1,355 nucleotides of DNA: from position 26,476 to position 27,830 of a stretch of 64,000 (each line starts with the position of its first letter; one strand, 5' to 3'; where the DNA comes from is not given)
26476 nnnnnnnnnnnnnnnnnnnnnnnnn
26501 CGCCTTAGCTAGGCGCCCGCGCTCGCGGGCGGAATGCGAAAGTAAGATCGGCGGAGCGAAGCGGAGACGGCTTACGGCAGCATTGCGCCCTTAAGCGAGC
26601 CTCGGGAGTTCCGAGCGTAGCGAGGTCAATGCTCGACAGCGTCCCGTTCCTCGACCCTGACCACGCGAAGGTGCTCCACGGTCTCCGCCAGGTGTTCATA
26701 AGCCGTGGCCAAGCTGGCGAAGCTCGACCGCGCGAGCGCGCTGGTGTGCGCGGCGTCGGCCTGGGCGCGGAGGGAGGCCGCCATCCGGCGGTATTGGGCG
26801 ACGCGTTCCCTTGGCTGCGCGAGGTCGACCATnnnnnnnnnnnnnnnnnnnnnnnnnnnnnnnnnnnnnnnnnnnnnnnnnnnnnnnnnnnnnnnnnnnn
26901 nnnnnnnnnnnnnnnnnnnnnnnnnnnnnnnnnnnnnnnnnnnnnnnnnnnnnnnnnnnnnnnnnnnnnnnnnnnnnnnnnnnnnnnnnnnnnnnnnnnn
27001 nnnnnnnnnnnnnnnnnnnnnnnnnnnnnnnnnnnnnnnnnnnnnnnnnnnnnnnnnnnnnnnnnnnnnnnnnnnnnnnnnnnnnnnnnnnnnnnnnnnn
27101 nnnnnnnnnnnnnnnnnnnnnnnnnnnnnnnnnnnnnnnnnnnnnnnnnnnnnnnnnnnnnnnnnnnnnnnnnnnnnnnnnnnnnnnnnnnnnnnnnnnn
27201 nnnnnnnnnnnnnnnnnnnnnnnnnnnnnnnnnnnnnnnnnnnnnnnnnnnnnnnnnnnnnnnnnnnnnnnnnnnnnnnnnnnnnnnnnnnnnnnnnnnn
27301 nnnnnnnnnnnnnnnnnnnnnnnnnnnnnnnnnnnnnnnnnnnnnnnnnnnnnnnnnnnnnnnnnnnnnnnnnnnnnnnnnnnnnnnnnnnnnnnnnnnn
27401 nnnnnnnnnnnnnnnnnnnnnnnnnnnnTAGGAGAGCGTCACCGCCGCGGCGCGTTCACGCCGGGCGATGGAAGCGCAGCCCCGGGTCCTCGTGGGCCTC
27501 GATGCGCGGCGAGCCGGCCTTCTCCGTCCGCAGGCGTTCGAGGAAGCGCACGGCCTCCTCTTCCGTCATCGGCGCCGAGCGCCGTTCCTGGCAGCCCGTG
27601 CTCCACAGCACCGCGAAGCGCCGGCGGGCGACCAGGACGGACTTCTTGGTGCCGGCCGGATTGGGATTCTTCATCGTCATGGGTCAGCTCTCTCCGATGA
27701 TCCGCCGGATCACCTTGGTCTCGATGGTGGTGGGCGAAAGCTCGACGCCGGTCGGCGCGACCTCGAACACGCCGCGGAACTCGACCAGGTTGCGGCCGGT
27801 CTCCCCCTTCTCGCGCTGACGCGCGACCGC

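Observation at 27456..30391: Duplicated unknown two-gene module (A ~135 aa + B ~75 aa) in the same local region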

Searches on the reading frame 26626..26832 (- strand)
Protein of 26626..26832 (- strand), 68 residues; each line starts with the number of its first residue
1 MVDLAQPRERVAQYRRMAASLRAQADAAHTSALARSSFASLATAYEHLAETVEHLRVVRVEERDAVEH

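Call 97: search_protein_families(library=pfam, proteins=[window:26626-26832:-], max_evalue=1)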
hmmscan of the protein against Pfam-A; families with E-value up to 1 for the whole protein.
window:26626-26832:- (68 aa): 0 families

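Call 98: search_protein_families(library=ncbifam, proteins=[window:26626-26832:-], max_evalue=1)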
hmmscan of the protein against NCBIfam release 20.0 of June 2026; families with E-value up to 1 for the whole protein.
window:26626-26832:- (68 aa): 1 family
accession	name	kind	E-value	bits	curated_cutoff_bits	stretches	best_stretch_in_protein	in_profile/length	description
NF041247.1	UsfY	equivalog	0.012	16.4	100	1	16-68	35-87/95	protein UsfY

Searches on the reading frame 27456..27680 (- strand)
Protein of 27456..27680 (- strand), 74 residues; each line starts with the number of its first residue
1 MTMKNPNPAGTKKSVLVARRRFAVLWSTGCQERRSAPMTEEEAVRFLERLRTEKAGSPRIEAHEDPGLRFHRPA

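Call 3: search_protein_families(library=pfam, proteins=[window:27456-27680:-], max_evalue=1)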
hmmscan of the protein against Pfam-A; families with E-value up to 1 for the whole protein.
window:27456-27680:- (74 aa): 0 families

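Call 4: search_protein_families(library=ncbifam, proteins=[window:27456-27680:-], max_evalue=1)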
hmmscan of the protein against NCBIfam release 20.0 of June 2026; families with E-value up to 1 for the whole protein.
window:27456-27680:- (74 aa): 1 family
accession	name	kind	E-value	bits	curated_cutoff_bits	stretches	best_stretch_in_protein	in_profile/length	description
NF000107.2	APH_4_Ia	exception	0.1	11.8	725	0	41-63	243-265/341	aminoglycoside O-phosphotransferase APH(4)-Ia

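Call 13: find_homologous_proteins(query=window:27456-27680:-)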
Query window:27456-27680:- (74 aa): 1 proteins with E <= 0.001 among 3 candidates.
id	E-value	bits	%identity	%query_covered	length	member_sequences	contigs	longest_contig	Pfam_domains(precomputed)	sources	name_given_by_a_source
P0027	3.9e-41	156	99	100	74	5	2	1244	-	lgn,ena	-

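Call 43: search_protein_families(library=phrogs, proteins=[window:27456-27680:-], max_evalue=0.1)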
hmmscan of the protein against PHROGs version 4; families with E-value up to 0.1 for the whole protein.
window:27456-27680:- (74 aa): 0 families

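Call 55: find_related_loci(query=A4, collection=metagenome_contigs, flank=4000)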
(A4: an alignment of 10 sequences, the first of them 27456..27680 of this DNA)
Query A4 (74 aa) in metagenome_contigs; peptide patterns used: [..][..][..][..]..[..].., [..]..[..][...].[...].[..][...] (x = any residue, [..] = any of these).
297 stretches matched a pattern; 4 encode a relative of the query (tblastn E <= 1e-3); 4 distinct loci.
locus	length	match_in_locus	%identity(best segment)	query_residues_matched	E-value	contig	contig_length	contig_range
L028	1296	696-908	46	1-69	1e-15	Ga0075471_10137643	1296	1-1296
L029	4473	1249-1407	57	20-72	2e-14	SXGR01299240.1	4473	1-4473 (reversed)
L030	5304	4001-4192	45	3-61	1e-11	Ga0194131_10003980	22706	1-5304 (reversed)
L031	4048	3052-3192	55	20-66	3e-11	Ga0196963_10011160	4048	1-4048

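Call 70: search_protein_families(library=padloc, proteins=[window:27456-27680:-], max_evalue=0.1)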
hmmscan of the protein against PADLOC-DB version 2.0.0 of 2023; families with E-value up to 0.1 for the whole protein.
window:27456-27680:- (74 aa): 0 families

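Call 78: search_solved_structures(query=A4, max_evalue=10, show_alignments=2)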
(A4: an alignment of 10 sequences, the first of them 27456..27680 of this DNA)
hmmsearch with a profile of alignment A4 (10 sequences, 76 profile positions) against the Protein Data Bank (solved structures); distinct sequences matched with E-value up to 10: 0.
